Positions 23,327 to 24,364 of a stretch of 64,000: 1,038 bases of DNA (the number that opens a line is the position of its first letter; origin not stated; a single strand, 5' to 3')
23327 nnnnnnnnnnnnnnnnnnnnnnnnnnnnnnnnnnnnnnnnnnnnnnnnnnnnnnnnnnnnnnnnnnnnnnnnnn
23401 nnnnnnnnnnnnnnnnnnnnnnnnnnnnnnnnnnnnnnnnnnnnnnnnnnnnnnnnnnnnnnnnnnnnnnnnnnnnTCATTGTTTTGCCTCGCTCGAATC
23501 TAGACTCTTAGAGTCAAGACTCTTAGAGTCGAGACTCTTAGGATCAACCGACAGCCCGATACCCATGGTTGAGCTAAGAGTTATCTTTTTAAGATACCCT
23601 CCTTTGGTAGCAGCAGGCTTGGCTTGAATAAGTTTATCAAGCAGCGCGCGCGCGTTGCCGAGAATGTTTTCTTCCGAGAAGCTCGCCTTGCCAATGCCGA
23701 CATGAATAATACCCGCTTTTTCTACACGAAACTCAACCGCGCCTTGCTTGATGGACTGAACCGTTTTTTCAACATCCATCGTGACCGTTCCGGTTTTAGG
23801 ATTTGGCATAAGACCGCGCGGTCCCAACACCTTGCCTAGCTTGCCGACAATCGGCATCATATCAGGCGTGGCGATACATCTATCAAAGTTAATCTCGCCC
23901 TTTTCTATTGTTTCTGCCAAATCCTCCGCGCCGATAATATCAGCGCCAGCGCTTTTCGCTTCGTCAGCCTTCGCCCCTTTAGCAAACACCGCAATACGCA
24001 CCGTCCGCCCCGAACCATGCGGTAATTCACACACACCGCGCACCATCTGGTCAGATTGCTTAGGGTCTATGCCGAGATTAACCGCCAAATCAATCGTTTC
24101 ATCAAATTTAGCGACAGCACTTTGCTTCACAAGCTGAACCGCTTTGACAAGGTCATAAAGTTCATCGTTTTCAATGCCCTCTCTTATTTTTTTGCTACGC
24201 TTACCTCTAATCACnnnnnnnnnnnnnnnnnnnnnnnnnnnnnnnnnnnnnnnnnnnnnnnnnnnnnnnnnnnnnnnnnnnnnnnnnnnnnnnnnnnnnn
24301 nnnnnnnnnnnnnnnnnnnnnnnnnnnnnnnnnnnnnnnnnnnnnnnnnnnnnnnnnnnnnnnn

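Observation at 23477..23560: rplA-rplJ junction: the L10 leader is replaced by a coding C-terminal extension of L1 made of three tandem hairpin units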

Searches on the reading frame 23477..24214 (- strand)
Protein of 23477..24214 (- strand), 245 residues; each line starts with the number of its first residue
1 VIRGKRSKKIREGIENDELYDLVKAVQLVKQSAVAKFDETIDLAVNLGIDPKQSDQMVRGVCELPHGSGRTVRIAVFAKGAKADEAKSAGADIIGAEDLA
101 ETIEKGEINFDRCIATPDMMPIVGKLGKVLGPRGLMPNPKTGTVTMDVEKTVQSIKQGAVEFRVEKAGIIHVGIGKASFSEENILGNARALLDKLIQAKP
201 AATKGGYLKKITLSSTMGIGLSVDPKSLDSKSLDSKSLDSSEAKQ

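Call 8: search_protein_families(library=pfam, proteins=[window:23477-24214:-])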
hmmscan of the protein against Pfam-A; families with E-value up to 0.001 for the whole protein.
window:23477-24214:- (245 aa): 1 family
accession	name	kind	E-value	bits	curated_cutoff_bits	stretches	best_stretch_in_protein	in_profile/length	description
PF00687.26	Ribosomal_L1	-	2.1e-69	233.5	32.2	1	29-219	1-198/198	Ribosomal protein L1p/L10e family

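Call 10: find_related_loci(query=window:23477-24214:-, collection=genome_contigs, flank=4000)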
Query window:23477-24214:- (245 aa) in genome_contigs; peptide patterns used: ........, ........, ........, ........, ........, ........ (x = any residue, [..] = any of these).
600 stretches matched a pattern (row limit reached: there are more); 575 encode a relative of the query (tblastn E <= 1e-3); the best 80 are kept; 80 distinct loci.
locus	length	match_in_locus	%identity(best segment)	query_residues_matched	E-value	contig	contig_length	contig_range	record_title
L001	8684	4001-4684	67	3-230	4e-104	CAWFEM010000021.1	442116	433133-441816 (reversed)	MAG: uncultured Alphaproteobacteria bacterium isolate MFD05684.bin.1.323 genome assembly, contig: contig_67758, whole ge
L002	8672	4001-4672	66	5-228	5e-102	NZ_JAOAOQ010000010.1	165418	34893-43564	Aquibium sp. ELW1220 ELW1220_scaffold10, whole genome shotgun sequence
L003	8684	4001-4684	65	5-232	4e-102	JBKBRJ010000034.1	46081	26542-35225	MAG: Mesorhizobium sp. isolate 21H_026.bin.52 NODE_872_length_46081_cov_2.958181, whole genome shotgun sequence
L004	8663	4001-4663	66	5-225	9e-101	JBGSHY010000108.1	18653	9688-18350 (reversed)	MAG: Rhizobiaceae bacterium isolate JTS-AC116 k141_1628221, whole genome shotgun sequence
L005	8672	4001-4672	65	5-228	1e-100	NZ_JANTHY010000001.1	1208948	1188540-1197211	Ancylobacter mangrovi strain GSK1Z-4-2 Scaffold1_1, whole genome shotgun sequence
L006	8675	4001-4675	66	4-228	1e-100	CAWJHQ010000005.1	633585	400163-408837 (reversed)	MAG: uncultured Alphaproteobacteria bacterium isolate MFD03602.bin.2.63 genome assembly, contig: contig_15662, whole gen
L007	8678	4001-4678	65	3-228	1e-100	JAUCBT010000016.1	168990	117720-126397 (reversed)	MAG: Xanthobacter sp. isolate R4x_68d_np_Bin1.3 contig_2010, whole genome shotgun sequence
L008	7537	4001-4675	65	4-228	3e-100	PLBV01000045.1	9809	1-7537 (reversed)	MAG: Hyphomicrobiales bacterium isolate palsa_904 73.20111000_P3M.42_contig_8353, whole genome shotgun sequence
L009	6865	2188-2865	65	5-230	9e-100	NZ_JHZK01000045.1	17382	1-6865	Afifella pfennigii DSM 17143 Q331DRAFT_scaffold00045.45_C, whole genome shotgun sequence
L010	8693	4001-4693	65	4-230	1e-99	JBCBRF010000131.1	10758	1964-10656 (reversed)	MAG: Pseudomonadota bacterium isolate J06636_19 NODE_131_length_10758_cov_16.504447, whole genome shotgun sequence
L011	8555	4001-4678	67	5-230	8e-100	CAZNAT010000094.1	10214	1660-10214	MAG TPA_asm: uncultured Methylobacterium sp. isolate binchicken_co266_171 genome assembly, contig: NODE_12243_length_102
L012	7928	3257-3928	66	5-228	2e-99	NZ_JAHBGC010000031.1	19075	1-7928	Ancylobacter dichloromethanicus strain VKM B-2484 GCM70017643_31, whole genome shotgun sequence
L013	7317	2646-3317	64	5-228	2e-99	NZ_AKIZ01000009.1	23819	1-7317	Phyllobacterium sp. YR531 PMI41_contig_12.12, whole genome shotgun sequence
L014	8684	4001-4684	64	5-232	2e-99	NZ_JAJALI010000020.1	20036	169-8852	Ancylobacter sp. Lp-2 NODE_20_length_20036_cov_118.391102, whole genome shotgun sequence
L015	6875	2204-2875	63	5-228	3e-99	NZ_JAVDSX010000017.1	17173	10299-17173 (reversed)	Phyllobacterium sp. 1468 Ga0454423_17, whole genome shotgun sequence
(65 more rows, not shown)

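Call 11: find_encoding_contigs(protein=window:23477-24214:-, flank=3000, max_places=10)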
Protein window:23477-24214:- (245 aa): no gene with exactly this product is on record in the collection.

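Call 13: find_homologous_proteins(query=window:23480-24214:-, max_evalue=1e-30)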
Query window:23480-24214:- (245 aa): 8000 proteins with E <= 1e-30 among 8000 candidates; the best 120 are listed.
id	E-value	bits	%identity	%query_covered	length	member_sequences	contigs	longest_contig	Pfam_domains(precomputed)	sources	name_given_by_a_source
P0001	2.4e-153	526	-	-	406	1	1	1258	PF00687.27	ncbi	-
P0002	4.8e-150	515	100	100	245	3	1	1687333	PF00687.27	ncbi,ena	-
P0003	8.5e-133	459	-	-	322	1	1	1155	PF00687.27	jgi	jgi:large subunit ribosomal protein L1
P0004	2.0e-120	418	82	93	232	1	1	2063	PF00687.27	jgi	jgi:large subunit ribosomal protein L1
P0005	4.8e-118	411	80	93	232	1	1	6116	PF00687.27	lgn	-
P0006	1.4e-111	390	75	93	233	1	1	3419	PF00687.27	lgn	-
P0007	4.9e-109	381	74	93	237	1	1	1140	PF00687.27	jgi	-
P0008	7.7e-106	371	72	94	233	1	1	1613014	PF00687.27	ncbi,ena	-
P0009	2.8e-105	369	73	92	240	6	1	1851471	PF00687.27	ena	-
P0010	6.9e-105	368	72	94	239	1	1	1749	PF00687.27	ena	-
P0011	7.1e-105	368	70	95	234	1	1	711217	PF00687.27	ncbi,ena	-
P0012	7.6e-105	367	72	92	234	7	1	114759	PF00687.27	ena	-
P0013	5.1e-98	345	67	92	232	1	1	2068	PF00687.27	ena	-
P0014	5.8e-98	345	66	92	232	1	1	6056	PF00687.27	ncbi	-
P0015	6.8e-97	341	68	93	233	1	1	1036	PF00687.27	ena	-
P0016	7.6e-97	341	68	93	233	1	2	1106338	PF00687.27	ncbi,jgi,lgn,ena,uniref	ncbi:50S ribosomal protein L1 [Tepidicaulis sp. LMO-SS28]|uniref:50S ribosomal protein L1 n=1 Tax=Te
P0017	2.3e-96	340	67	92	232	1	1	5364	PF00687.27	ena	-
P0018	3.0e-96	339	68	93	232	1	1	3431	PF00687.27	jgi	jgi:large subunit ribosomal protein L1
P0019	3.2e-96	339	65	92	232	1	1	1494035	PF00687.27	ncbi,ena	-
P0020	3.4e-96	339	67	93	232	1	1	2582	PF00687.27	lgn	-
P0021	3.5e-96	339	67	92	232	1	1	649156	PF00687.27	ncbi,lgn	-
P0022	5.7e-96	338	66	91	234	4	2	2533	PF00687.27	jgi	jgi:large subunit ribosomal protein L1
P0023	6.4e-96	338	68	92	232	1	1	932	PF00687.27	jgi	jgi:large subunit ribosomal protein L1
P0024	8.8e-96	338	65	93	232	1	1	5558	PF00687.27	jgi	jgi:large subunit ribosomal protein L1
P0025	9.7e-96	338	68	92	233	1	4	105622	PF00687.27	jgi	jgi:large subunit ribosomal protein L1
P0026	1.0e-95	338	66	91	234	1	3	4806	PF00687.27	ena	-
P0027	1.0e-95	338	67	93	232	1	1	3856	PF00687.27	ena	-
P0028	1.1e-95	337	68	92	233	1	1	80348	PF00687.27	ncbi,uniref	ncbi:50S ribosomal protein L1 [Xanthobacter sp. TB0139]|uniref:50S ribosomal protein L1 n=1 Tax=Xant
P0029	1.2e-95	337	66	93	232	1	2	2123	PF00687.27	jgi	jgi:large subunit ribosomal protein L1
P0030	1.2e-95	337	66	92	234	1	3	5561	PF00687.27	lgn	-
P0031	1.3e-95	337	66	92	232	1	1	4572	PF00687.27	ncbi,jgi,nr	ncbi:MAG: 50S ribosomal protein L1 [Hyphomicrobiales bacterium]|nr:50S ribosomal protein L1 [Hyphomi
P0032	1.3e-95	337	68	92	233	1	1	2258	PF00687.27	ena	-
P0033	1.4e-95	337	67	93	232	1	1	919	PF00687.27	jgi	jgi:large subunit ribosomal protein L1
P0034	1.7e-95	337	67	93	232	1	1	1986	PF00687.27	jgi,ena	jgi:large subunit ribosomal protein L1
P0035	1.9e-95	337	67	92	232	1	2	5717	PF00687.27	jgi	jgi:large subunit ribosomal protein L1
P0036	1.9e-95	337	66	92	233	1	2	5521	PF00687.27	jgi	-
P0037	2.0e-95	337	68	94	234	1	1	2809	PF00687.27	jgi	jgi:large subunit ribosomal protein L1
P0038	2.0e-95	337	68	93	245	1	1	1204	PF00687.27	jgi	-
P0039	2.6e-95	336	69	93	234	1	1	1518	PF00687.27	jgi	jgi:large subunit ribosomal protein L1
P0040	2.9e-95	336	67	93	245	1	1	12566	PF00687.27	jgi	-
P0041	3.4e-95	336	65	92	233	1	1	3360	PF00687.27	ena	-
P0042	3.6e-95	336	66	92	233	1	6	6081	PF00687.27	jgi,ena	jgi:large subunit ribosomal protein L1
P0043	3.6e-95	336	66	92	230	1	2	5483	PF00687.27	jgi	jgi:large subunit ribosomal protein L1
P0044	3.8e-95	336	67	92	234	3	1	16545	PF00687.27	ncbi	ncbi:MAG: 50S ribosomal protein L1 [Pseudomonadota bacterium]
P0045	4.2e-95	336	67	91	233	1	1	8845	PF00687.27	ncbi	-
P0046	4.3e-95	336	66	93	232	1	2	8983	PF00687.27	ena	-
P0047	4.5e-95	336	66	93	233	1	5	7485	PF00687.27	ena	-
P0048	5.3e-95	335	67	93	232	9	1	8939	PF00687.27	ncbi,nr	ncbi:MAG: 50S ribosomal protein L1 [Xanthobacteraceae bacterium]|nr:50S ribosomal protein L1 [Xantho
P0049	5.6e-95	335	67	92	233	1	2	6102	PF00687.27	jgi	jgi:large subunit ribosomal protein L1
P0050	5.7e-95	335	68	92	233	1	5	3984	PF00687.27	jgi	jgi:large subunit ribosomal protein L1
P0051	5.8e-95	335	67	93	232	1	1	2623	PF00687.27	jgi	jgi:large subunit ribosomal protein L1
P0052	6.2e-95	335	68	92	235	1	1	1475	PF00687.27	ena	-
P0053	6.2e-95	335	67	92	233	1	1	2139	PF00687.27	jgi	jgi:large subunit ribosomal protein L1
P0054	6.2e-95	335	67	93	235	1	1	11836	PF00687.27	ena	-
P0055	6.5e-95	335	65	92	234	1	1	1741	PF00687.27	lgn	-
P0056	6.6e-95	335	65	93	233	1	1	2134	PF00687.27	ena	-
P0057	6.7e-95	335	67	93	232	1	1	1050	PF00687.27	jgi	jgi:large subunit ribosomal protein L1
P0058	7.3e-95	335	65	92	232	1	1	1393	PF00687.27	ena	-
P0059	7.6e-95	335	65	92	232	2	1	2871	PF00687.27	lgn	-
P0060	7.9e-95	335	67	91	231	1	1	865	PF00687.27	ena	-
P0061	8.0e-95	335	65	93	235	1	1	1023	PF00687.27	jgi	jgi:large subunit ribosomal protein L1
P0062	8.0e-95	335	67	92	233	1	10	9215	PF00687.27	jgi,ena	jgi:large subunit ribosomal protein L1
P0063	8.1e-95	335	66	92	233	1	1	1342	PF00687.27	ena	-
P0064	8.1e-95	335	67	92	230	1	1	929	PF00687.27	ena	-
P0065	8.3e-95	335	67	93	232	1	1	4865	PF00687.27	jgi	jgi:large subunit ribosomal protein L1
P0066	9.1e-95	335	66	92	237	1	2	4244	PF00687.27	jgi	jgi:large subunit ribosomal protein L1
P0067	1.0e-94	334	67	92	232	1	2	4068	PF00687.27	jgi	jgi:large subunit ribosomal protein L1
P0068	1.0e-94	334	67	93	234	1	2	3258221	PF00687.27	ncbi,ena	-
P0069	1.1e-94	334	67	92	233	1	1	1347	PF00687.27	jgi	jgi:large subunit ribosomal protein L1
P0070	1.1e-94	334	66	92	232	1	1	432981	PF00687.27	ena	-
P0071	1.2e-94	334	68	92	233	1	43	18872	PF00687.27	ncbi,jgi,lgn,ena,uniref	ncbi:50S ribosomal protein L1 [uncultured Parvibaculum sp.]|uniref:50S ribosomal protein L1 n=1 Tax=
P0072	1.2e-94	334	67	92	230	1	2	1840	PF00687.27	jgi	jgi:large subunit ribosomal protein L1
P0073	1.2e-94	334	68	92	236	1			PF00687.27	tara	tara:strand:- start:13952 stop:14662 length:711 start_codon:yes stop_codon:yes gene_type:complete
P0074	1.2e-94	334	64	92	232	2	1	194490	PF00687.27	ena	-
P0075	1.3e-94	334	67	92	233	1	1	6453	PF00687.27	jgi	jgi:large subunit ribosomal protein L1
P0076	1.4e-94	334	67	91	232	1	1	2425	PF00687.27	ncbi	-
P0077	1.4e-94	334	66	92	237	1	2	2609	PF00687.27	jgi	jgi:large subunit ribosomal protein L1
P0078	1.5e-94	334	69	91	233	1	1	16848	PF00687.27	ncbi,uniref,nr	ncbi:50S ribosomal protein L1 [Nitratireductor soli]|uniref:50S ribosomal protein L1 n=1 Tax=Nitrati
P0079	1.5e-94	334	68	92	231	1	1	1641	PF00687.27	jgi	jgi:large subunit ribosomal protein L1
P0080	1.6e-94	334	69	93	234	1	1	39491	PF00687.27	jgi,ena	-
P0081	1.7e-94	334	68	93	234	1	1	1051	PF00687.27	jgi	jgi:large subunit ribosomal protein L1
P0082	1.7e-94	334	67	91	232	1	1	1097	PF00687.27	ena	-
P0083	1.7e-94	334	67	91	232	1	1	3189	PF00687.27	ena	-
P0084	1.7e-94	334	65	92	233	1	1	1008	PF00687.27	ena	-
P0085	1.7e-94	334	67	91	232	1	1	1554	PF00687.27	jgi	-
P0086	1.8e-94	334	65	93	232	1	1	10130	PF00687.27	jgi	jgi:large subunit ribosomal protein L1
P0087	1.8e-94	334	67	91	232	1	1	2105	PF00687.27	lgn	-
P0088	1.8e-94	334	68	92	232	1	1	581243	PF00687.27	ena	-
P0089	1.9e-94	334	67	91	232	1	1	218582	PF00687.27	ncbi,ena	-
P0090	1.9e-94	333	65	94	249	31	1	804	PF00687.27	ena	-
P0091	2.2e-94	333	66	91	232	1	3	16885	PF00687.27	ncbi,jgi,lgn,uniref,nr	ncbi:LSU ribosomal protein L1P [Tepidamorphus gemmatus]|jgi:large subunit ribosomal protein L1|unire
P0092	2.2e-94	333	66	93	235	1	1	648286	PF00687.27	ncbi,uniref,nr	ncbi:50S ribosomal protein L1 [Aliihoeflea sp. 40Bstr573]|uniref:50S ribosomal protein L1 n=1 Tax=Al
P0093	2.3e-94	333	67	92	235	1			PF00687.27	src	-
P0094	2.3e-94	333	67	93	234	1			PF00687.27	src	-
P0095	2.4e-94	333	67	94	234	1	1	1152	PF00687.27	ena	-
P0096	2.4e-94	333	66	92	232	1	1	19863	PF00687.27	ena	-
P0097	2.6e-94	333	67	93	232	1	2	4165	PF00687.27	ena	-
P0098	2.6e-94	333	68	90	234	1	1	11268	PF00687.27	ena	-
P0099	2.6e-94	333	66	93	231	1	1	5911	PF00687.27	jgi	jgi:large subunit ribosomal protein L1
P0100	2.6e-94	333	65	93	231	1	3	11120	PF00687.27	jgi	-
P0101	2.7e-94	333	65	92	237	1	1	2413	PF00687.27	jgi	jgi:large subunit ribosomal protein L1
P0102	2.9e-94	333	68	94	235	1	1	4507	PF00687.27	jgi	jgi:large subunit ribosomal protein L1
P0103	3.1e-94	333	67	90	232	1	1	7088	PF00687.27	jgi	-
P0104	3.3e-94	333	67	93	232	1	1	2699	PF00687.27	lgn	-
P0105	3.4e-94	333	66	92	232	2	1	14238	PF00687.27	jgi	jgi:large subunit ribosomal protein L1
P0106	3.6e-94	333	67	93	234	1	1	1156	PF00687.27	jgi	-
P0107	3.6e-94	333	65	93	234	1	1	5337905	PF00687.27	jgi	jgi:large subunit ribosomal protein L1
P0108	3.9e-94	332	68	94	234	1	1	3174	PF00687.27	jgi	jgi:large subunit ribosomal protein L1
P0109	3.9e-94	332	65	92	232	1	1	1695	PF00687.27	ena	-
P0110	3.9e-94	332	66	92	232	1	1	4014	PF00687.27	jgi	jgi:large subunit ribosomal protein L1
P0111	4.2e-94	332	67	91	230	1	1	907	PF00687.27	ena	-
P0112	4.2e-94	332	68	93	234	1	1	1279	PF00687.27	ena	-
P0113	4.4e-94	332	66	92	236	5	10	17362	PF00687.27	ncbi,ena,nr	ncbi:MAG: 50S ribosomal protein L1 [Hyphomicrobiales bacterium]|nr:50S ribosomal protein L1 [Hyphomi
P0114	4.7e-94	332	68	92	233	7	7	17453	PF00687.27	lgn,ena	-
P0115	4.7e-94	332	67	93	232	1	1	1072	PF00687.27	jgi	jgi:large subunit ribosomal protein L1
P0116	4.7e-94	332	66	91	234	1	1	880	PF00687.27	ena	-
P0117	4.9e-94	332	67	93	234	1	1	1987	PF00687.27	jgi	-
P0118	5.1e-94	332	67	93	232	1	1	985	PF00687.27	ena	-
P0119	5.1e-94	332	68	90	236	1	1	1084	PF00687.27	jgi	jgi:large subunit ribosomal protein L1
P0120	5.2e-94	332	65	92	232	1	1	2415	PF00687.27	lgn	-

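Call 15: find_encoding_contigs(protein=P0002, flank=3000, max_places=4)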
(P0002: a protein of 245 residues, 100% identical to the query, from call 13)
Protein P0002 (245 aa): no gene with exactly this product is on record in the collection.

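Call 16: find_encoding_contigs(protein=P0004, flank=3000, max_places=3)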
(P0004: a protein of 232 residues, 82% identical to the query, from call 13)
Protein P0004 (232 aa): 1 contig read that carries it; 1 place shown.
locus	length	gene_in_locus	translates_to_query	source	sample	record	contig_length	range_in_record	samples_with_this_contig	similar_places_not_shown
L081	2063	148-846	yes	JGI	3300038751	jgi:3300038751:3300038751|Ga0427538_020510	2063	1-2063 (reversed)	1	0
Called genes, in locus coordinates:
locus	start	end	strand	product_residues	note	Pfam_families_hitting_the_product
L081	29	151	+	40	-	PF00298:Ribosomal_L11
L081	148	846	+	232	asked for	PF00687:Ribosomal_L1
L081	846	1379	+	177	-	PF00466:Ribosomal_L10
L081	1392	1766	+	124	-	PF16320:Ribosomal_L12_N, PF00542:Ribosomal_L12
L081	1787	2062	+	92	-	?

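Call 17: find_encoding_contigs(protein=P0005, flank=3000, max_places=3)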
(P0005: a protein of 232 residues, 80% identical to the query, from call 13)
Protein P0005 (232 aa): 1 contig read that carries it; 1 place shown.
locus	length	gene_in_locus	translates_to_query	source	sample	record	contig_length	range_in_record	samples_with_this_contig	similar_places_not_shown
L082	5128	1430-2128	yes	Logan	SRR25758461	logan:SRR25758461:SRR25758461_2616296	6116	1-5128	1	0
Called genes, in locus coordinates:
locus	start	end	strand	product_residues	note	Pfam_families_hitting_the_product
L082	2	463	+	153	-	?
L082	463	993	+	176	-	PF02357:NusG, PF00467:KOW (weak)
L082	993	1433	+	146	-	PF03946:Ribosomal_L11_N, PF00298:Ribosomal_L11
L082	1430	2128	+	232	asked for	PF00687:Ribosomal_L1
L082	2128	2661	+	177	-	PF00466:Ribosomal_L10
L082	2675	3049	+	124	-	PF16320:Ribosomal_L12_N, PF00542:Ribosomal_L12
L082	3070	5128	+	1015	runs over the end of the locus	?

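Call 18: find_encoding_contigs(protein=P0006, flank=3000, max_places=3)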
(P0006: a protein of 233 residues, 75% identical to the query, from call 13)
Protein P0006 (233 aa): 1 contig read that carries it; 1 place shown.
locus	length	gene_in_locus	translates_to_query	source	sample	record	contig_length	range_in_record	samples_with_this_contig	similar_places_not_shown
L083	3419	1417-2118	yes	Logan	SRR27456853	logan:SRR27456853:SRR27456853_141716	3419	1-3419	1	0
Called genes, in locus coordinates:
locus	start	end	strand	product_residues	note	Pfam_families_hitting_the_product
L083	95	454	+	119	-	PF00584:SecE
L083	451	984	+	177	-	PF02357:NusG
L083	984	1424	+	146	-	PF03946:Ribosomal_L11_N, PF00298:Ribosomal_L11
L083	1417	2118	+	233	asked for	PF00687:Ribosomal_L1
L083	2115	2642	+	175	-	PF00466:Ribosomal_L10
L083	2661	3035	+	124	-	PF16320:Ribosomal_L12_N, PF00542:Ribosomal_L12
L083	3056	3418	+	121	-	?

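Call 19: find_encoding_contigs(protein=P0007, flank=3000, max_places=2)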
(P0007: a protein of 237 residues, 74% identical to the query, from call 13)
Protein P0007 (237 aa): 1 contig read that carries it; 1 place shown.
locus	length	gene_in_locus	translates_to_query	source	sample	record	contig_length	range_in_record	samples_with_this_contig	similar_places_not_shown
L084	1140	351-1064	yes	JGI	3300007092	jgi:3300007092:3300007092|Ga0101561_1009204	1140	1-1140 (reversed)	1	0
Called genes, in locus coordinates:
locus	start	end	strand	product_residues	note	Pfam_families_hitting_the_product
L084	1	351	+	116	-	?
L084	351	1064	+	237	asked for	PF00687:Ribosomal_L1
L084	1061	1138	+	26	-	?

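Call 20: find_encoding_contigs(protein=P0008, flank=3000, max_places=2)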
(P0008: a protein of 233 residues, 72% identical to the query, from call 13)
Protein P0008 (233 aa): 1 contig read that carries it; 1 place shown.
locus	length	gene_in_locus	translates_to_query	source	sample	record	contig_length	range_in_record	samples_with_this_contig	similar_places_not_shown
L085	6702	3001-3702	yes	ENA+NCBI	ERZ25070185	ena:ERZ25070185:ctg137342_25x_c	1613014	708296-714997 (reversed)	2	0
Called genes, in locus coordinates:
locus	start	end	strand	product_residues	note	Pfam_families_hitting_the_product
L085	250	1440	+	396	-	PF00009:GTP_EFTU, PF03144:GTP_EFTU_D2, PF03143:GTP_EFTU_D3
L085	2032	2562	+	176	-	PF02357:NusG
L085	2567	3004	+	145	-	PF03946:Ribosomal_L11_N, PF00298:Ribosomal_L11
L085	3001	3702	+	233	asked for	PF00687:Ribosomal_L1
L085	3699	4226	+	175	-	PF00466:Ribosomal_L10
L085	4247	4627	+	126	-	PF16320:Ribosomal_L12_N, PF00542:Ribosomal_L12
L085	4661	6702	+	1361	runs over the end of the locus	PF04563:RNA_pol_Rpb2_1, PF04561:RNA_pol_Rpb2_2, PF04565:RNA_pol_Rpb2_3, PF10385:RNA_pol_Rpb2_45, PF00562:RNA_pol_Rpb2_6, PF04560:RNA_pol_Rpb2_7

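Call 21: find_encoding_contigs(protein=P0009, flank=3000, max_places=2)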
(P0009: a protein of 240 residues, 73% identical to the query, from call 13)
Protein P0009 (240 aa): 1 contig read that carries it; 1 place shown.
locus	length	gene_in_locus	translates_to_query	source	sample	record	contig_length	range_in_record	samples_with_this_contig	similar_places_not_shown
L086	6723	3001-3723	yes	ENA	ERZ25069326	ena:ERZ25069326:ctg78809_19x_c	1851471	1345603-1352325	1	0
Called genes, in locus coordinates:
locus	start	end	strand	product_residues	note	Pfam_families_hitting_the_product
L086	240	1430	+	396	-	PF00009:GTP_EFTU, PF03144:GTP_EFTU_D2, PF03143:GTP_EFTU_D3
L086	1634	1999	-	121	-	-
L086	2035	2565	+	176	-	PF02357:NusG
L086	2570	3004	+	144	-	PF03946:Ribosomal_L11_N, PF00298:Ribosomal_L11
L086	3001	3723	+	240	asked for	PF00687:Ribosomal_L1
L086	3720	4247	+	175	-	PF00466:Ribosomal_L10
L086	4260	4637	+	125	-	PF16320:Ribosomal_L12_N, PF00542:Ribosomal_L12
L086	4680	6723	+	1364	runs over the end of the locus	PF04563:RNA_pol_Rpb2_1, PF04561:RNA_pol_Rpb2_2, PF04565:RNA_pol_Rpb2_3, PF10385:RNA_pol_Rpb2_45, PF00562:RNA_pol_Rpb2_6, PF04560:RNA_pol_Rpb2_7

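Call 22: find_encoding_contigs(protein=P0011, flank=3000, max_places=2)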
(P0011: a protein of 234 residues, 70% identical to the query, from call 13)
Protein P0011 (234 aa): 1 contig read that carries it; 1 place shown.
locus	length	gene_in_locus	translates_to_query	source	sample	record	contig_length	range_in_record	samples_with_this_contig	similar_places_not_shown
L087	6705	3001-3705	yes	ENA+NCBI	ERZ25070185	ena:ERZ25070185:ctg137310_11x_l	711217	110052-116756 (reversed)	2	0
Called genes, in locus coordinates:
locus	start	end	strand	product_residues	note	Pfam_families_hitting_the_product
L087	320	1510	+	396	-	PF00009:GTP_EFTU, PF03144:GTP_EFTU_D2, PF03143:GTP_EFTU_D3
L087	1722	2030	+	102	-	PF00584:SecE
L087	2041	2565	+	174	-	PF02357:NusG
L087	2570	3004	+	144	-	PF03946:Ribosomal_L11_N, PF00298:Ribosomal_L11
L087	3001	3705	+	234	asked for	PF00687:Ribosomal_L1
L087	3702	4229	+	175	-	PF00466:Ribosomal_L10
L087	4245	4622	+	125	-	PF16320:Ribosomal_L12_N, PF00542:Ribosomal_L12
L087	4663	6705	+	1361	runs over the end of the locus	PF04563:RNA_pol_Rpb2_1, PF04561:RNA_pol_Rpb2_2, PF04565:RNA_pol_Rpb2_3, PF10385:RNA_pol_Rpb2_45, PF00562:RNA_pol_Rpb2_6, PF04560:RNA_pol_Rpb2_7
